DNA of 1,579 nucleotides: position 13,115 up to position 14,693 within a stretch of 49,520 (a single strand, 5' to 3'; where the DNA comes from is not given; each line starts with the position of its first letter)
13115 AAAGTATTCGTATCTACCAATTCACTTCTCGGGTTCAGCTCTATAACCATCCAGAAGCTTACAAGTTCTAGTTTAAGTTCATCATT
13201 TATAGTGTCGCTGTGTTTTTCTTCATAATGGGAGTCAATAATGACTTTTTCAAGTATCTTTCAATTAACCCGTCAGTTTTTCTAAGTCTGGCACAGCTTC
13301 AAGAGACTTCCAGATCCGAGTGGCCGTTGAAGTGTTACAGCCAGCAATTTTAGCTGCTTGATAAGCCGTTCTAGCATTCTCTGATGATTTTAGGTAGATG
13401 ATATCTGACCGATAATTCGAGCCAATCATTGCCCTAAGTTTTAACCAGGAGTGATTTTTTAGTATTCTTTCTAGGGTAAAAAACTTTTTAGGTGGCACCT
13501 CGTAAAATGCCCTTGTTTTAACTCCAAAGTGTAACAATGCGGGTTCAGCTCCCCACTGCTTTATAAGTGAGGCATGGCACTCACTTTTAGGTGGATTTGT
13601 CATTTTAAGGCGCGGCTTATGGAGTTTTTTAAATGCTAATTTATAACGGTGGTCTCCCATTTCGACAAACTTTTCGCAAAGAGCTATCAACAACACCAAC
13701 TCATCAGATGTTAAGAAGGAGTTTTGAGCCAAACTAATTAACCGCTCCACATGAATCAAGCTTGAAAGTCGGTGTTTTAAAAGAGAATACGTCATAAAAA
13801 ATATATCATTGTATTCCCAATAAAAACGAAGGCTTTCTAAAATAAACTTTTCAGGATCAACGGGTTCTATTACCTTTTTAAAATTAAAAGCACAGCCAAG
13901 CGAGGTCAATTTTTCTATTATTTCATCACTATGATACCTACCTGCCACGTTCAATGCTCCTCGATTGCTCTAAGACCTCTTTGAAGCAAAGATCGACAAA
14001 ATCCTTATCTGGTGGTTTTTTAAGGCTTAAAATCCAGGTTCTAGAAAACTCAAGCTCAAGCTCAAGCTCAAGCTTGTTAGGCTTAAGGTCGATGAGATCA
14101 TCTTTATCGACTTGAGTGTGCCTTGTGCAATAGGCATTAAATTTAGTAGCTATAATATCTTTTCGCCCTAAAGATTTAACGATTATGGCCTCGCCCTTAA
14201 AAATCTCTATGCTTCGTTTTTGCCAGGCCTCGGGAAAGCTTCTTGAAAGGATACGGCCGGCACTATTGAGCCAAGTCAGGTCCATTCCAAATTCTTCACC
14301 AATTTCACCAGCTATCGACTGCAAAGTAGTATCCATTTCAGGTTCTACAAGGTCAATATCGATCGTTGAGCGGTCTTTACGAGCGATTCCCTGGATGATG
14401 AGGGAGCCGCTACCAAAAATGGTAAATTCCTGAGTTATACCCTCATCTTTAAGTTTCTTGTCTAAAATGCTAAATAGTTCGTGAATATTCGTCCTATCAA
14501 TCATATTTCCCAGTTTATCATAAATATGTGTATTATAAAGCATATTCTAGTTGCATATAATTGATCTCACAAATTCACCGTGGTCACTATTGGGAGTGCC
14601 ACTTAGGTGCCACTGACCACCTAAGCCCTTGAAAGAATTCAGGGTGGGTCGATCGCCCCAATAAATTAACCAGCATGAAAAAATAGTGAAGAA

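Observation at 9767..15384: tRNA-His-anchored islet with no integrase, packed with toxin-antitoxin-like modules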

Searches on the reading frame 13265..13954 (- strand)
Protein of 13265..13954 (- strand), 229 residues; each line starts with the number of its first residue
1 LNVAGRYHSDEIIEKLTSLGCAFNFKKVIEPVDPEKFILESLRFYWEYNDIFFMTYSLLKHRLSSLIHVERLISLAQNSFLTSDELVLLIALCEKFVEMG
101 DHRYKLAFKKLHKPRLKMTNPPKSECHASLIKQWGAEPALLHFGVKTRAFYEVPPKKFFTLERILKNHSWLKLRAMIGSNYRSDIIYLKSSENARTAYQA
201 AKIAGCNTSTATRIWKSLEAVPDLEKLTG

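Call 11: search_protein_families(library=pfam, max_evalue=0.01, proteins=[window:13265-13954:-])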
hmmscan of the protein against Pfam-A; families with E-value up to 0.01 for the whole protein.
window:13265-13954:- (229 aa): 0 families

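Call 23: search_protein_families(library=ncbifam, max_evalue=0.1, proteins=[window:13265-13954:-])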
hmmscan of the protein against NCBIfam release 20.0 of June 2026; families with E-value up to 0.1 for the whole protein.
window:13265-13954:- (229 aa): 0 families

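Call 24: search_protein_families(library=padloc, max_evalue=0.1, proteins=[window:13265-13954:-])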
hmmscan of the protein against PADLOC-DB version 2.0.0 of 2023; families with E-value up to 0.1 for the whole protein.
window:13265-13954:- (229 aa): 0 families

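Call 42: search_solved_structures(query=window:13265-13954:-, max_evalue=10)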
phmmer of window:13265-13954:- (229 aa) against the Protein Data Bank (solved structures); distinct sequences matched with E-value up to 10: 3.
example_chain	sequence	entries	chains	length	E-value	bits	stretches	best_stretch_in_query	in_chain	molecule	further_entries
3gr3_A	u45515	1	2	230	0.36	13.8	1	100-174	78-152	Nitroreductase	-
6o3f_A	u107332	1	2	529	1.3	12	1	18-70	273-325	Lysine--tRNA ligase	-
6nrz_A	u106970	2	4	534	1.3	11.9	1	18-70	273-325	Lysine--tRNA ligase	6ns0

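Call 59: find_homologous_proteins(query=window:13265-13954:-, max_evalue=0.001)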
Query window:13265-13954:- (229 aa): 25 proteins with E <= 0.001 among 338 candidates.
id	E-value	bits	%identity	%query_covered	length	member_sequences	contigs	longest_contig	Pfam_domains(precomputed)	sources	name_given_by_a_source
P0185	1.7e-148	510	100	99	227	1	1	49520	-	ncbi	-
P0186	7.5e-98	345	67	99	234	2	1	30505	-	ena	-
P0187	2.4e-96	340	67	98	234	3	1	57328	-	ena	-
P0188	5.0e-95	335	67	99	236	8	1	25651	-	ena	-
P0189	3.4e-94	333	66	99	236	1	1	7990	-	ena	-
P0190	9.8e-93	328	67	95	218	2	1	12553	-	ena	-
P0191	4.1e-92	326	64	99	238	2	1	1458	-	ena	-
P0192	1.7e-91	324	63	100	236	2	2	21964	-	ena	-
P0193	9.1e-91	322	65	95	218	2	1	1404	-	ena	-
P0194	1.2e-90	321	66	95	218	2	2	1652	-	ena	-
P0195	1.8e-89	317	65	98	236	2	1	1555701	-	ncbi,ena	-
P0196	2.8e-88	313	64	95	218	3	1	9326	-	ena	-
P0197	1.3e-86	308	60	97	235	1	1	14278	-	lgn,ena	-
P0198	1.2e-84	302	67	90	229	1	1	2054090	-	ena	-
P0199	4.4e-70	254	53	94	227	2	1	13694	-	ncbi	-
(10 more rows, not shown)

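Call 63: find_encoding_contigs(protein=P0195, flank=10000, max_places=3)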
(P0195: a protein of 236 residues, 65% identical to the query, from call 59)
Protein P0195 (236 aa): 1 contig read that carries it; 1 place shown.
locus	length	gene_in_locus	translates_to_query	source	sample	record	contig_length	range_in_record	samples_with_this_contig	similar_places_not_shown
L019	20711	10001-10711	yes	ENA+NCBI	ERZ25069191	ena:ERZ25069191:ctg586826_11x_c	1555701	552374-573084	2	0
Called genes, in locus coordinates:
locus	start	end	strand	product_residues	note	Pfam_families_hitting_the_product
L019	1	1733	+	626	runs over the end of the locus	PF01476:LysM (weak)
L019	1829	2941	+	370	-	PF01098:FTSW_RODA_SPOVE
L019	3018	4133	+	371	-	PF03033:Glyco_transf_28, PF04101:Glyco_tran_28_C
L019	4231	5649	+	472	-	PF01225:Mur_ligase, PF08245:Mur_ligase_M, PF02875:Mur_ligase_C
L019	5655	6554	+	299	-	PF01565:FAD_binding_4, PF02873:MurB_C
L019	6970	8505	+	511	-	-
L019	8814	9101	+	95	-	-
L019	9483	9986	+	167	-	PF19502:DUF6036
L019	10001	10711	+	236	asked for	-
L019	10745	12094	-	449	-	PF25058:ARM_TT21 (faint), PF13174:TPR_6 (faint), PF13176:TPR_7 (faint), PF10602:RPN7 (faint), PF12895:ANAPC3 (faint), PF13424:TPR_12 (faint), PF13432:TPR_16 (faint), PF14559:TPR_19 (weak), +5 more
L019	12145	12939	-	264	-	PF16697:Yop-YscD_cpl (faint), PF00498:FHA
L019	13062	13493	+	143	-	PF01250:Ribosomal_S6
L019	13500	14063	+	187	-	PF01281:Ribosomal_L9_N, PF03948:Ribosomal_L9_C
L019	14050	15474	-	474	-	PF00772:DnaB, PF13481:AAA_25, PF03796:DnaB_C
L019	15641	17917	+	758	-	PF13491:FtsK_4TM, PF17854:FtsK_alpha, PF01580:FtsK_SpoIIIE, PF09397:FtsK_gamma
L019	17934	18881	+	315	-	PF00701:DHDPS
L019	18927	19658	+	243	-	PF00793:DAHP_synth_1, PF03102:NeuB (faint)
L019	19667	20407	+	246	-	PF01209:Ubie_methyltran, PF01135:PCMT (faint), PF13489:Methyltransf_23, PF13847:Methyltransf_31, PF08241:Methyltransf_11, PF08242:Methyltransf_12, PF13649:Methyltransf_25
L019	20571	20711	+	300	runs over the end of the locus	PF02481:DNA_processg_A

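Call 73: predict_structure(alignment_id=A5)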
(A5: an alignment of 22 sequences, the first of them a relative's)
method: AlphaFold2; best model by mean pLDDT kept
length: 227 residues; sequences in the alignment: 22
mean_pLDDT: 93.1   pTM: 0.90
mean pLDDT of the five models: 93.1, 92.7, 92.4, 91.9, 91.5
residues with pLDDT >= 90: 197; 70-90: 23; 50-70: 2; < 50: 5
segments of 3 or more residues with pLDDT < 50: 1-5
pLDDT, mean of each block of 10 residues (from residue 1): 61 94 81 97 92 98 98 95 98 97 97 95 94 95 95 96 95 97 96 97 96 93 81
secondary structure, 60 per line:
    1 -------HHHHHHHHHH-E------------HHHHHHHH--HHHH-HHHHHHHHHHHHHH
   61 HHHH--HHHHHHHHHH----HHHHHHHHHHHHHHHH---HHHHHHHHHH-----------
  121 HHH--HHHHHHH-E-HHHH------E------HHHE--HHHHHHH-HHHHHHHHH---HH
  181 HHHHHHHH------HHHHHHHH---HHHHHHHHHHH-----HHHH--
elements in order: H8-17 H32-39 H42-45 H47-64 H67-76 H81-96 H100-109 H126-132 H136-139 H159-165 H167-175 H179-188 H195-202 H206-216 H222-225

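Call 76: fold_search(model_id=the predicted structure, library=pdb)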
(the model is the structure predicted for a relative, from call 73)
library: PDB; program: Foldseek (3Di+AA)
matches with E <= 10: 397; with E <= 0.001: 0
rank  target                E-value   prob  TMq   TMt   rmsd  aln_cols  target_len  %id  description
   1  7sj3_B                1.3e-01  0.12  0.17  0.16  20.3       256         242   12  Structure of CDK4-Cyclin D3 bound to abemaciclib (released 2022-11-02)
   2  9a50_A                5.8e-01  0.14  0.17  0.15  21.8       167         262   14  Integrative model of RPSB-RPOC by crosslinking MS and deep learning (released 2024-09-18)
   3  6pln_B                9.7e-01  0.93  0.18  0.37   3.4        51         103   16  X-ray crystal structure of Pyrococcus furiosus general transcription factor TFE-alpha (released 2020-07-08)
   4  2p6t_B                1.0e+00  0.93  0.17  0.24   2.3        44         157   16  CRYSTAL STRUCTURE OF TRANSCRIPTIONAL REGULATOR NMB0573 and L-LEUCINE COMPLEX FROM NEISSERIA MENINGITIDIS (released 2007-04-03)
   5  9a7s_A                1.2e+00  0.10  0.17  0.15  18.1       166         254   16  Integrative model of RPSD-RPOB by crosslinking MS and deep learning (released 2024-09-18)
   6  9a58_A                1.4e+00  0.04  0.16  0.10  30.3       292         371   11  Integrative model of SIGA-RPOC by crosslinking MS and deep learning (released 2024-09-18)
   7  6xjf_B                1.5e+00  0.84  0.18  0.37   3.5        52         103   15  X-ray crystal structure of Pyrococcus furiosus general transcription factor TFE-alpha (SeMet labeled protein) (released 2020-07-08)
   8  3eco_A                1.5e+00  0.41  0.18  0.29   6.4        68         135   18  Crystal structure of MepR, a transcription regulator of the Staphylococcus aureus multidrug efflux pump MepA (released 2009-02-10)
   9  5uxx_A                1.6e+00  0.10  0.21  0.26  15.3       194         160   16  Co-crystal structure of the sigma factor RpoE in complex with the anti-sigma factor NepR from Bartonella quintana (released 2018-02-28)
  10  4rgx_B                1.7e+00  0.54  0.18  0.29   6.0        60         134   17  Crystal Structure of Putative MarR Family Transcriptional Regulator HcaR from Acinetobacter sp. ADP complexed with 3,4 (released 2015-03-04)
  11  3k0l_A                1.7e+00  0.54  0.18  0.28   6.0        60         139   17  Crystal Structure of Putative MarR Family Transcriptional Regulator from Acinetobacter sp. ADP (released 2009-10-13)
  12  2ao9_E                1.7e+00  0.30  0.17  0.29   4.9        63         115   19  Structural Genomics, The crystal structure of a Phage protein (phBC6A51) from Bacillus cereus ATCC 14579 (released 2005-09-27)
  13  3t0y_C                1.7e+00  0.30  0.18  0.28   5.9        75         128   16  Structure of the PhyR anti-anti-sigma domain bound to the anti-sigma factor, NepR (released 2012-05-02)
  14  9e87_F                1.7e+00  0.04  0.16  0.13  31.8       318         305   12  De Novo Mycobacterium tuberculosis transcription initiation pre-RPO promoter complex with open Beta' clamp (RNA Polyme (released 2025-10-01)
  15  4y15_B                1.8e+00  0.08  0.17  0.17  18.2       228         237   12  SdiA in complex with 3-oxo-C6-homoserine lactone (released 2015-04-08)
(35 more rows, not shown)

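Call 78: find_encoding_contigs(protein=P0186, flank=10000, max_places=2)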
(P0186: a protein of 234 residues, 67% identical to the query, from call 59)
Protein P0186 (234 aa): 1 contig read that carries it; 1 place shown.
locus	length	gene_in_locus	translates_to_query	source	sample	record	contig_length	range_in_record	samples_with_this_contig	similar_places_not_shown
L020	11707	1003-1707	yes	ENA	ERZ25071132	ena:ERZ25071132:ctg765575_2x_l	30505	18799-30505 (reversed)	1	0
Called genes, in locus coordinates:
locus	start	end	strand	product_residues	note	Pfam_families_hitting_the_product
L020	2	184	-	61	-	?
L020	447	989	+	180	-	PF19502:DUF6036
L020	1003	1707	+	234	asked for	-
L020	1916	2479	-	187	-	-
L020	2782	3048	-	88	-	PF05016:ParE_toxin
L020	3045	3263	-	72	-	-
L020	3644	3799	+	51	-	-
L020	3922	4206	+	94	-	-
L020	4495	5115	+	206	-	PF13606:Ank_3 (faint), PF12796:Ank_2, PF13637:Ank_4, PF00023:Ank (weak), PF13637:Ank_4 (weak), PF12796:Ank_2, PF13857:Ank_5 (weak), PF00023:Ank (weak), +1 more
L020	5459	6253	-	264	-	-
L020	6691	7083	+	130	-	PF05973:Gp49 (weak)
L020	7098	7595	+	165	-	PF13443:HTH_26 (weak)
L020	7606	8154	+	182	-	-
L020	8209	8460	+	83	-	-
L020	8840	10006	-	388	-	PF04986:Y2_Tnp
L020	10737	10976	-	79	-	-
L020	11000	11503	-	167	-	PF05656:DUF805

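Call 86: find_encoding_contigs(protein=P0187, flank=10000, max_places=2)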
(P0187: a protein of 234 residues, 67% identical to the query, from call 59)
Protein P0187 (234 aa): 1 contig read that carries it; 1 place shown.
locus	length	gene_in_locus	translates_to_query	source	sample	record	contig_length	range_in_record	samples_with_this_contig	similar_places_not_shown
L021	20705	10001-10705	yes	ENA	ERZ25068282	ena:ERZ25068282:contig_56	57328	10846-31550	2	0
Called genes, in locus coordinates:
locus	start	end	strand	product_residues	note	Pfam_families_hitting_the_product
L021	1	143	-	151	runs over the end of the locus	-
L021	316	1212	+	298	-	-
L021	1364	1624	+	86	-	-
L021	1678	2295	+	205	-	PF12911:OppC_N (weak), PF00528:BPD_transp_1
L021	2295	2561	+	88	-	PF00528:BPD_transp_1 (weak)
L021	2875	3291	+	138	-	PF03061:4HBT (weak), PF13279:4HBT_2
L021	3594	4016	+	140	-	-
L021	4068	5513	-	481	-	PF00501:AMP-binding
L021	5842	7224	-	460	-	PF21799:MurD-like_N, PF08245:Mur_ligase_M, PF02875:Mur_ligase_C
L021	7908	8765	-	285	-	PF00953:Glycos_transf_4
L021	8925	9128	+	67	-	-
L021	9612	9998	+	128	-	-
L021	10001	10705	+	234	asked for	-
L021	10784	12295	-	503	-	PF00078:RVT_1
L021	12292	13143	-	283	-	-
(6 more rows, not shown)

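Call 87: find_encoding_contigs(protein=P0198, flank=10000, max_places=2)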
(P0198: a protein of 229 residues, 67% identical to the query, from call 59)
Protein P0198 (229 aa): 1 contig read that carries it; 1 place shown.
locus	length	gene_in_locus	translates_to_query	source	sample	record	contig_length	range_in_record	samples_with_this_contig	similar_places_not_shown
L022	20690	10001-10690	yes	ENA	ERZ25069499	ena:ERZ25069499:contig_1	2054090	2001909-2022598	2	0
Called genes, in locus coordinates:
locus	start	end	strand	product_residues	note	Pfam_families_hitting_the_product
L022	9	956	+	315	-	PF01963:TraB_PrgY_gumN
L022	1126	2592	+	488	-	PF01225:Mur_ligase, PF08245:Mur_ligase_M, PF02875:Mur_ligase_C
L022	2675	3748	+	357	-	PF00953:Glycos_transf_4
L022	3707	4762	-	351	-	PF13489:Methyltransf_23, PF01209:Ubie_methyltran (weak), PF13847:Methyltransf_31, PF08241:Methyltransf_11, PF08242:Methyltransf_12, PF13649:Methyltransf_25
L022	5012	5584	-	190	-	PF00300:His_Phos_1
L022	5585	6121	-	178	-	PF00583:Acetyltransf_1, PF13673:Acetyltransf_10 (weak), PF13508:Acetyltransf_7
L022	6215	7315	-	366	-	PF00144:Beta-lactamase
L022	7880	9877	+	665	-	-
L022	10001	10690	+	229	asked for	-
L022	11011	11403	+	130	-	-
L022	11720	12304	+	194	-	PF13338:AbiEi_4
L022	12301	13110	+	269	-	PF08843:AbiEii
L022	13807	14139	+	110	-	PF21716:dnstrm_HI1420 (weak)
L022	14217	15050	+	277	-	PF01209:Ubie_methyltran (weak), PF05401:NodS, PF13489:Methyltransf_23, PF05175:MTS, PF13847:Methyltransf_31, PF08241:Methyltransf_11, PF08242:Methyltransf_12, PF13649:Methyltransf_25, +3 more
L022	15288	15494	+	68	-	PF15919:HicB_lk_antitox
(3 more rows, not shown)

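Call 107: find_encoding_contigs(protein=P0188, flank=10000, max_places=2)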
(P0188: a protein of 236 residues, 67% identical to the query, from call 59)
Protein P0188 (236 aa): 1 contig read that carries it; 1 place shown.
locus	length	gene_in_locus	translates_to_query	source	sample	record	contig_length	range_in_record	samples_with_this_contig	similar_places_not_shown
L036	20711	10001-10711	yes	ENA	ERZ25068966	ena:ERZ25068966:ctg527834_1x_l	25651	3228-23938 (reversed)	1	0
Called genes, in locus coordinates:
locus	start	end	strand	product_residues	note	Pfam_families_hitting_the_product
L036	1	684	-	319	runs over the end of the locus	-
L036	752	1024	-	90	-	-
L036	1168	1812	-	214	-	PF00186:DHFR_1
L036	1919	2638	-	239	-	PF00303:Thymidylat_synt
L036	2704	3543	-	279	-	PF00106:adh_short, PF08659:KR, PF13561:adh_short_C2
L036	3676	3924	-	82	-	PF00441:Acyl-CoA_dh_1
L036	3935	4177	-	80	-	PF02770:Acyl-CoA_dh_M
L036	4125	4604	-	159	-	PF02771:Acyl-CoA_dh_N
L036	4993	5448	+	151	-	-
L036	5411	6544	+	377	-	-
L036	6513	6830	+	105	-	-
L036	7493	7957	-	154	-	-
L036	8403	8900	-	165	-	PF05656:DUF805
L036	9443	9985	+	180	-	PF19502:DUF6036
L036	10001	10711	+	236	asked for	-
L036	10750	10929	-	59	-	-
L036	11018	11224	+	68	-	PF15919:HicB_lk_antitox, PF21748:UPF0150 (weak)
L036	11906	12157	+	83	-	PF01527:HTH_Tnp_1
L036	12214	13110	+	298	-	PF13276:HTH_21, PF00665:rve, PF13683:rve_3, PF13333:rve_2 (weak)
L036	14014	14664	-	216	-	PF01936:NYN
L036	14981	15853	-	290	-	-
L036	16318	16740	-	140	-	PF01597:GCV_H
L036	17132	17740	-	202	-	PF01571:GCV_T, PF08669:GCV_T_C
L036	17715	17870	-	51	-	PF01571:GCV_T (weak)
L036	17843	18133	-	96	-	PF01571:GCV_T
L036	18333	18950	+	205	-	-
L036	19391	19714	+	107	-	PF02771:Acyl-CoA_dh_N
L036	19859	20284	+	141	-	-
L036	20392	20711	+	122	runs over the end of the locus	PF09317:ACDH_C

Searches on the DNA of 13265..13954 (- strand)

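Call 83: search_rna_families(source=L020, start=1, end=6000, threshold=evalue, max_evalue=1, show_alignments=2)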
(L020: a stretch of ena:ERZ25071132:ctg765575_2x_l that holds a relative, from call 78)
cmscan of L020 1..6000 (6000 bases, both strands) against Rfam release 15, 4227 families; matches with E-value up to 1: 4.
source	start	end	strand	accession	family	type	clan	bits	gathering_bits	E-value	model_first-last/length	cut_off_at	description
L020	5245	5376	-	RF03719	mir-3914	Gene; miRNA;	-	26.3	97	0.026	1-95/95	no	mir-3914 microRNA precursor family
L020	5243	5371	+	RF03719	mir-3914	Gene; miRNA;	-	23.8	97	0.14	1-95/95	no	mir-3914 microRNA precursor family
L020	2345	2408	-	RF02843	RefA5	Gene; antisense;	-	21.6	91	0.71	1-68/68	no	Enterococcus sRNA A5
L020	3120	3167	+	RF01210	snoU13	Gene; snRNA; snoRNA; CD-box;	CL00081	21.1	46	0.39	1-104/104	no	Small nucleolar RNA U13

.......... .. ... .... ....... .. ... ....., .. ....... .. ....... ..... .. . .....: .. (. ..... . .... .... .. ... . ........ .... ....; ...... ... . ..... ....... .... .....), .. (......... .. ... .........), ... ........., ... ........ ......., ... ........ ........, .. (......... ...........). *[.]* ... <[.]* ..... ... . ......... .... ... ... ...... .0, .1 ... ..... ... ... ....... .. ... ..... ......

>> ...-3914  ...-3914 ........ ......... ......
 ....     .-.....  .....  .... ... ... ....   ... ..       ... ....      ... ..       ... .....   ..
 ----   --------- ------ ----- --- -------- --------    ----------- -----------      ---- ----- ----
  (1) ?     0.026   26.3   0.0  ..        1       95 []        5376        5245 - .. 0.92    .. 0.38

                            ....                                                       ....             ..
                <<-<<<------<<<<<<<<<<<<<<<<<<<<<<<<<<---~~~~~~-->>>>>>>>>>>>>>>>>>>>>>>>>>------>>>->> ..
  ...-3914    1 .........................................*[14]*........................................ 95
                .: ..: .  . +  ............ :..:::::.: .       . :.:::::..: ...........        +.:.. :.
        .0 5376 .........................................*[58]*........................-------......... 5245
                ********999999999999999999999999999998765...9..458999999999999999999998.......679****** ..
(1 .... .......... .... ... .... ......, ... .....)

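Call 90: search_rna_families(source=L022, start=6800, end=20690, threshold=evalue, max_evalue=1, show_alignments=1)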
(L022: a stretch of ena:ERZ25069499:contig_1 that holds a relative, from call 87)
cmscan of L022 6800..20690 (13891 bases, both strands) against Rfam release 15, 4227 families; matches with E-value up to 1: 1.
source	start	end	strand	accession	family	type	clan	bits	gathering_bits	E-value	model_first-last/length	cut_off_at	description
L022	17538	17586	+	RF04346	Plastid-ccsA-ndhD-1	Cis-reg;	CL00154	24.1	48.5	0.42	1-57/57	no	Plastid-ccsA-ndhD-1 3UTR RNA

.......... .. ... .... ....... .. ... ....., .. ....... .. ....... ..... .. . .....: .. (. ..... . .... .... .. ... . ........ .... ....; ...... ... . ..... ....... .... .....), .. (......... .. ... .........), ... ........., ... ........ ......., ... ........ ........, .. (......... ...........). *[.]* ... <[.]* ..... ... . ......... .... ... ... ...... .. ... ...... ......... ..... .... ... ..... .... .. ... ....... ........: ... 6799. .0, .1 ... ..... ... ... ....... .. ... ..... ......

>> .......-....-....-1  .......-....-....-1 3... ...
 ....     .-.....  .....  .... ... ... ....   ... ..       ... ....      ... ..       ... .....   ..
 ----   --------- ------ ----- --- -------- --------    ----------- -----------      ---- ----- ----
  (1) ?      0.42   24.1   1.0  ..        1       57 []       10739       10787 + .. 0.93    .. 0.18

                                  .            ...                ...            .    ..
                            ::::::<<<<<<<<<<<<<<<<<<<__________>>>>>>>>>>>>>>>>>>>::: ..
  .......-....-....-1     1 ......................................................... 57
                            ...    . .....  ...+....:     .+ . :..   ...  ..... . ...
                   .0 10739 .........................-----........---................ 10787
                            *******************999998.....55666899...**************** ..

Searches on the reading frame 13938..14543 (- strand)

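Call 11: search_protein_families(library=pfam, max_evalue=0.01, proteins=[window:13938-14543:-])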
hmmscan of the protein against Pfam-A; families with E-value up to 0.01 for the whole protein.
window:13938-14543:- (201 aa): 1 family
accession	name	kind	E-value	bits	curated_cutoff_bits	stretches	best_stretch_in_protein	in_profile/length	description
PF19502.5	DUF6036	-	8.9e-08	32.5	23.6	1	29-159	12-121/164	Nucleotidyltransferase of unknown function (DUF6036)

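Call 23: search_protein_families(library=ncbifam, max_evalue=0.1, proteins=[window:13938-14543:-])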
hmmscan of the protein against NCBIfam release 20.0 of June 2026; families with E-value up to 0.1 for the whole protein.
window:13938-14543:- (201 aa): 0 families

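Call 24: search_protein_families(library=padloc, max_evalue=0.1, proteins=[window:13938-14543:-])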
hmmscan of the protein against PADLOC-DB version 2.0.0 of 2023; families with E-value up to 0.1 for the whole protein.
window:13938-14543:- (201 aa): 1 family
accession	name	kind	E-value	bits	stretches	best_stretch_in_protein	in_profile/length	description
PDLC02298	AbiEii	-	0.036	11.5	0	118-153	121-156/220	AbiEii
